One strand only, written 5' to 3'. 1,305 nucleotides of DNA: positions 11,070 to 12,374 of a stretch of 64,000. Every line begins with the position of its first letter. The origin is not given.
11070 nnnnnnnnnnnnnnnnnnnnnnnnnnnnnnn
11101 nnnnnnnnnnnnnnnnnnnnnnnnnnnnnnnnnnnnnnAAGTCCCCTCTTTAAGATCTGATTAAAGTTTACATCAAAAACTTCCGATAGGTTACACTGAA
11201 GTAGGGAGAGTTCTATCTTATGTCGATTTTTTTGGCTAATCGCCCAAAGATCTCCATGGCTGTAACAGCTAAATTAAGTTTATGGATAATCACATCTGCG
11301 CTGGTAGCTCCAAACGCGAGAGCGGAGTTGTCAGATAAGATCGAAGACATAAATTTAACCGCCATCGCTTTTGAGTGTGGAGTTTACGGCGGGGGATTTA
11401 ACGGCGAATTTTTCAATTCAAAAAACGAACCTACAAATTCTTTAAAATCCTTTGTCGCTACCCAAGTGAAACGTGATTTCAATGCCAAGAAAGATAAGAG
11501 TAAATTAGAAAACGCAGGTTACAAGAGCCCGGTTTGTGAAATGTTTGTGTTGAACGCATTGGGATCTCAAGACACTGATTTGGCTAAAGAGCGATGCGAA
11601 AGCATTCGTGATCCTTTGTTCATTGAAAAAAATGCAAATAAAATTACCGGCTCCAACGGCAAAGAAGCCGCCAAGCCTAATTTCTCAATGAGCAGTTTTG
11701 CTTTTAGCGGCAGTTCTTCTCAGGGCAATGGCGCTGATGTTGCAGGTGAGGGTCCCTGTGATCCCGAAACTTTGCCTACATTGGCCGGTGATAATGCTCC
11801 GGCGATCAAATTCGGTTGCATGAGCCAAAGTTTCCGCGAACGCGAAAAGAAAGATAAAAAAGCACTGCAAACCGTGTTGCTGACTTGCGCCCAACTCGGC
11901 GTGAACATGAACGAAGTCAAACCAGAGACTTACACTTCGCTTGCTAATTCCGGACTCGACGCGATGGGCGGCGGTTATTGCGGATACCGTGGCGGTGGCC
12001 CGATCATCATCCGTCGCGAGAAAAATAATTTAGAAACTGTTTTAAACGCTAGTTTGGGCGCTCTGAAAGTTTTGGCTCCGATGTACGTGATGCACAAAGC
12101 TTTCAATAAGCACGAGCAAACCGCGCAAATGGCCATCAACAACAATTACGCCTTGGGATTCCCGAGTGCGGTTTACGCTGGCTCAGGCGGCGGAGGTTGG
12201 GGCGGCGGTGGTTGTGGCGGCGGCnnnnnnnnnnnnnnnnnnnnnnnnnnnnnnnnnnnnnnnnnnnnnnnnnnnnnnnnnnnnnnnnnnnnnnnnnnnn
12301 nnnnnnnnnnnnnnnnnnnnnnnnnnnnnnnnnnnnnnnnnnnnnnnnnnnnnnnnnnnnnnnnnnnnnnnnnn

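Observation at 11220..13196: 658-aa secreted protein with an extreme Gly/Trp/Cys low-complexity core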

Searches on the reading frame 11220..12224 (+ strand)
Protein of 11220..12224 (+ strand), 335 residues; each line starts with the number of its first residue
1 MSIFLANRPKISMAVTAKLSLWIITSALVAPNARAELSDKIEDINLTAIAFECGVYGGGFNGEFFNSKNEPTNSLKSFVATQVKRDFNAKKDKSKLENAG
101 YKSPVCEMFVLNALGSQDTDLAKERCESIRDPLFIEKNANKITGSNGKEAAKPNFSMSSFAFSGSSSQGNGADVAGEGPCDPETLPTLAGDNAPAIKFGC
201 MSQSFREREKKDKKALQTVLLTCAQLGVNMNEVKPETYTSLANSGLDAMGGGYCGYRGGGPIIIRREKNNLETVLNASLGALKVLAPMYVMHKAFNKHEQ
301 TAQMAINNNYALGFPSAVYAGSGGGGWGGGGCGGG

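Call 8: find_related_loci(query=window:11220-12224:+, collection=genome_contigs, flank=10000)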
Query window:11220-12224:+ (335 aa) in genome_contigs; peptide patterns used: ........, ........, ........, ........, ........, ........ (x = any residue, [..] = any of these).
145 stretches matched a pattern, but none encodes a relative of the query by tblastn (E <= 1e-3).

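Call 78: predict_structure(alignment_id=A4)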
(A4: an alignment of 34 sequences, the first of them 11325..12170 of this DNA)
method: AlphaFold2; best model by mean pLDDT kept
length: 282 residues; sequences in the alignment: 34
mean_pLDDT: 78.1   pTM: 0.63
mean pLDDT of the five models: 78.1, 77.8, 76.5, 75.5, 71.5
residues with pLDDT >= 90: 80; 70-90: 126; 50-70: 48; < 50: 28
segments of 3 or more residues with pLDDT < 50: 135-139, 217-233
pLDDT, mean of each block of 10 residues (from residue 1): 71 90 85 93 84 83 91 93 93 93 75 52 54 48 79 82 91 83 94 91 81 57 43 56 72 86 89 82 59
secondary structure, 60 per line:
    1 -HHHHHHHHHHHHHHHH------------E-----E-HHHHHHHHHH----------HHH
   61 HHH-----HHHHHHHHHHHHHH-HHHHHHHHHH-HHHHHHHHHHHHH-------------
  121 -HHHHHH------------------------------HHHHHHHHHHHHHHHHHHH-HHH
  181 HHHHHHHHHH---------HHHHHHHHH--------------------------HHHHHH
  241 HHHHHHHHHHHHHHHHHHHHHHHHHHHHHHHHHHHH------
elements in order: H2-17 H38-47 H58-63 H69-82 H84-93 H95-107 H122-127 H158-176 H178-190 H200-208 H235-276

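Call 81: fold_search(model_id=the predicted structure, library=pdb)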
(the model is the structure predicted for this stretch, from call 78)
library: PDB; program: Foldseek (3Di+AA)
matches with E <= 10: 53; with E <= 0.001: 0
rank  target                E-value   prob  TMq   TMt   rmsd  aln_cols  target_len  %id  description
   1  8zyv_D                1.2e+00  0.04  0.10  0.12  26.9       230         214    8  Bacterial flagellar sodium-driven stator PomA5PomB2 with 100 mM NaCl (released 2025-01-01)
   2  9hve_C                2.3e+00  0.02  0.13  0.11  18.0       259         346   10  Native human eIF2-eIF2B complex (released 2025-11-19)
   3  8brd_A                2.6e+00  0.02  0.10  0.11  26.4       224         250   10  Mechanisms of ion selectivity and rotor coupling in the bacterial flagellar sodium-driven stator unit (released 2023-06-14)
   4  6ip1_E                2.8e+00  0.05  0.15  0.14  17.6       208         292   14  alpha-SNAP-SNARE subcomplex in the whole 20S complex (released 2019-04-24)
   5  8zyv_F                3.0e+00  0.02  0.10  0.11  27.5       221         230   10  Bacterial flagellar sodium-driven stator PomA5PomB2 with 100 mM NaCl (released 2025-01-01)
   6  9fqr_Qq               3.3e+00  0.02  0.13  0.11  19.6       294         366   10  96-nm repeat of axonemal doublet microtubules from bovine sperm (released 2025-03-26)
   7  8w56_B                3.6e+00  0.04  0.17  0.07  22.0       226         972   13  Cryo-EM structure of DSR2-DSAD1 state 1 (released 2024-05-01)
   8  2ntx_A                4.0e+00  0.02  0.11  0.10  16.7       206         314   10  Prone8 (released 2007-01-23)
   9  8fbo_A                4.4e+00  0.05  0.15  0.16  19.4       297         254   11  Improving the secretion of designed protein assemblies through negative design of cryptic transmembrane domains (released 2023-03-22)
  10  2nty_B                4.4e+00  0.02  0.11  0.10  17.2       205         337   11  Rop4-GDP-PRONE8 (released 2007-01-23)
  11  6vkt_A                4.4e+00  0.02  0.12  0.05  16.5       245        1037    8  Cryo-electron microscopy structures of a gonococcal multidrug efflux pump illuminate a mechanism of erythromycin drug  (released 2020-07-01)
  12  7tbk_A2               4.7e+00  0.03  0.16  0.05  24.9       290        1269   11  Composite structure of the dilated human nuclear pore complex (NPC) symmetric core generated with a 37A in situ cryo- (released 2022-06-15)
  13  6p18_F                4.7e+00  0.02  0.14  0.13  19.3       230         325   10  Q21 transcription antitermination complex: loading complex (released 2019-06-26)
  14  8wye_A                4.7e+00  0.02  0.13  0.06  19.7       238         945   13  Cryo-EM structure of DSR2-DSAD1 (partial) complex (released 2024-04-10)
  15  8zyv_C                4.7e+00  0.02  0.11  0.13  26.8       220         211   11  Bacterial flagellar sodium-driven stator PomA5PomB2 with 100 mM NaCl (released 2025-01-01)
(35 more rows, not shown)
